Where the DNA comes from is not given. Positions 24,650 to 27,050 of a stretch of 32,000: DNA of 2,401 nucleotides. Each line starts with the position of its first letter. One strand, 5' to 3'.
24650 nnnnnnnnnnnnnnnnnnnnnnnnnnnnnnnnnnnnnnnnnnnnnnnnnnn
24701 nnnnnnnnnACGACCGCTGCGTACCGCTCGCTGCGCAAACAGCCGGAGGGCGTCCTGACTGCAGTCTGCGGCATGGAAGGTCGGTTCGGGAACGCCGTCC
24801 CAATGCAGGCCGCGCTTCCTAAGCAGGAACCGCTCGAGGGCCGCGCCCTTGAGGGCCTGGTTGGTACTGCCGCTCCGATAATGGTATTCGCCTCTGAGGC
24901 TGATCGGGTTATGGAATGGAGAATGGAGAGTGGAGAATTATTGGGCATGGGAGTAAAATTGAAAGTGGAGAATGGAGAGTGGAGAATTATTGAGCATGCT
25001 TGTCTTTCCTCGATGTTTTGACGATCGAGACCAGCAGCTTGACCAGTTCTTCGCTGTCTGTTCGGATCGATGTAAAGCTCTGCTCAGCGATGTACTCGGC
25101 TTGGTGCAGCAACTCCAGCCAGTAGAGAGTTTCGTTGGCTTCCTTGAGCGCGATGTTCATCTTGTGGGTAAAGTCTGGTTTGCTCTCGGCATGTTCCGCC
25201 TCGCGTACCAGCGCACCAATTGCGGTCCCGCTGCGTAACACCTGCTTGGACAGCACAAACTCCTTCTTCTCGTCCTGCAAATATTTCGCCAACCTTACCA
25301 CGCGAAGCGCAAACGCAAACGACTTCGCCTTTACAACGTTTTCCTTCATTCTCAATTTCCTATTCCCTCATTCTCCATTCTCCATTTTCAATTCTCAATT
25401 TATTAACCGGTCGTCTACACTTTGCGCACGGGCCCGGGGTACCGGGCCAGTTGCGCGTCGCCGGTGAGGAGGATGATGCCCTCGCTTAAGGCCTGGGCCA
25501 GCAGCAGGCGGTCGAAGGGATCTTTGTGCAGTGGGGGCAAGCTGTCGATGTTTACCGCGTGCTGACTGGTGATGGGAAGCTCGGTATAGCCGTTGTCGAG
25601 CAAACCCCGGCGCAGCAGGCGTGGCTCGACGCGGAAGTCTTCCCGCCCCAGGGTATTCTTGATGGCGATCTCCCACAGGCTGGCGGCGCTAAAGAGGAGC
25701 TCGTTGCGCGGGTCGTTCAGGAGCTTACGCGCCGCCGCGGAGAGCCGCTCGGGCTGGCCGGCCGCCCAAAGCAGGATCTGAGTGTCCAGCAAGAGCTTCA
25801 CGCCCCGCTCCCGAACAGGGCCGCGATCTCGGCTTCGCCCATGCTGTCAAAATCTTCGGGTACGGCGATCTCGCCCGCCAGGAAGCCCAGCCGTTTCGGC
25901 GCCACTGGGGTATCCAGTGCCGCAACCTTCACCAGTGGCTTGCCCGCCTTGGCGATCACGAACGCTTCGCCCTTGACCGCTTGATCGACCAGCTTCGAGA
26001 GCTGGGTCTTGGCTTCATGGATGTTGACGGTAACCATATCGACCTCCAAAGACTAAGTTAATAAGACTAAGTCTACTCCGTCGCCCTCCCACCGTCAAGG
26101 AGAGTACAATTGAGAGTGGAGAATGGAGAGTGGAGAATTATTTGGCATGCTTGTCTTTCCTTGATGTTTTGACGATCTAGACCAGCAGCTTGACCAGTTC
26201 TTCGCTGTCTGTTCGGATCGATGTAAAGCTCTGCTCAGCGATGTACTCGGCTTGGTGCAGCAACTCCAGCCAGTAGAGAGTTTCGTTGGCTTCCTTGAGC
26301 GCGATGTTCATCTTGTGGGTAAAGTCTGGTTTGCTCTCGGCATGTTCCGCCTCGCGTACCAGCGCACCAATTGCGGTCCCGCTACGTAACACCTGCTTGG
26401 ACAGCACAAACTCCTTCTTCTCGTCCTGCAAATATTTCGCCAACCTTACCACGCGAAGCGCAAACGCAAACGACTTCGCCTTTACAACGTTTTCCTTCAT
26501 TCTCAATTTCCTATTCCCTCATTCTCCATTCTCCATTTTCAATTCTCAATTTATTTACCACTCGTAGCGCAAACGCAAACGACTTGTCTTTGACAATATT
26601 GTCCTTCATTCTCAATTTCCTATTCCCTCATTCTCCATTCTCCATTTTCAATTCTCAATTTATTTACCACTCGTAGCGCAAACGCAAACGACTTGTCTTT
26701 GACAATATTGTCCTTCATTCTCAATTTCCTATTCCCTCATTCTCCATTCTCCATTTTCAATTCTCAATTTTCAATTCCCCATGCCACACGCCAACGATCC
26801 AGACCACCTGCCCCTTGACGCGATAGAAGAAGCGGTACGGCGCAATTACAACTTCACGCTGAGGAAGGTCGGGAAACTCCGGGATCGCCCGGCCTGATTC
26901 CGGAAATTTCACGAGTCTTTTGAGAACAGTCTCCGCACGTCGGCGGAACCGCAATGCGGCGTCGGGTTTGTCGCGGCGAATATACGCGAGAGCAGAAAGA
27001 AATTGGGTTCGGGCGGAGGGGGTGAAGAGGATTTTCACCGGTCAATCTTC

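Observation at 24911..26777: IVS-like four-helix-bundle gene cassettes: inverted-repeat-bounded, duplicated around vapBC, with tandem 5' stumps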

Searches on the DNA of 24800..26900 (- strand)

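Call 66: search_rna_families(source=window, start=24800, end=26900, threshold=evalue, max_evalue=1)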
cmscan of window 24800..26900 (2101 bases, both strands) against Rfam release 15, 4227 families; matches with E-value up to 1: 0.
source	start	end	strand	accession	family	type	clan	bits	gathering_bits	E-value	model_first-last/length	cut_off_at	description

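Call 67: search_rna_families(sources=[L042, L053, L056, L073, L026, L029, L062, L086, L037, L038, L039, L040, L075, L080, L063, L047, L044, L041, L019, L024], threshold=gathering)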
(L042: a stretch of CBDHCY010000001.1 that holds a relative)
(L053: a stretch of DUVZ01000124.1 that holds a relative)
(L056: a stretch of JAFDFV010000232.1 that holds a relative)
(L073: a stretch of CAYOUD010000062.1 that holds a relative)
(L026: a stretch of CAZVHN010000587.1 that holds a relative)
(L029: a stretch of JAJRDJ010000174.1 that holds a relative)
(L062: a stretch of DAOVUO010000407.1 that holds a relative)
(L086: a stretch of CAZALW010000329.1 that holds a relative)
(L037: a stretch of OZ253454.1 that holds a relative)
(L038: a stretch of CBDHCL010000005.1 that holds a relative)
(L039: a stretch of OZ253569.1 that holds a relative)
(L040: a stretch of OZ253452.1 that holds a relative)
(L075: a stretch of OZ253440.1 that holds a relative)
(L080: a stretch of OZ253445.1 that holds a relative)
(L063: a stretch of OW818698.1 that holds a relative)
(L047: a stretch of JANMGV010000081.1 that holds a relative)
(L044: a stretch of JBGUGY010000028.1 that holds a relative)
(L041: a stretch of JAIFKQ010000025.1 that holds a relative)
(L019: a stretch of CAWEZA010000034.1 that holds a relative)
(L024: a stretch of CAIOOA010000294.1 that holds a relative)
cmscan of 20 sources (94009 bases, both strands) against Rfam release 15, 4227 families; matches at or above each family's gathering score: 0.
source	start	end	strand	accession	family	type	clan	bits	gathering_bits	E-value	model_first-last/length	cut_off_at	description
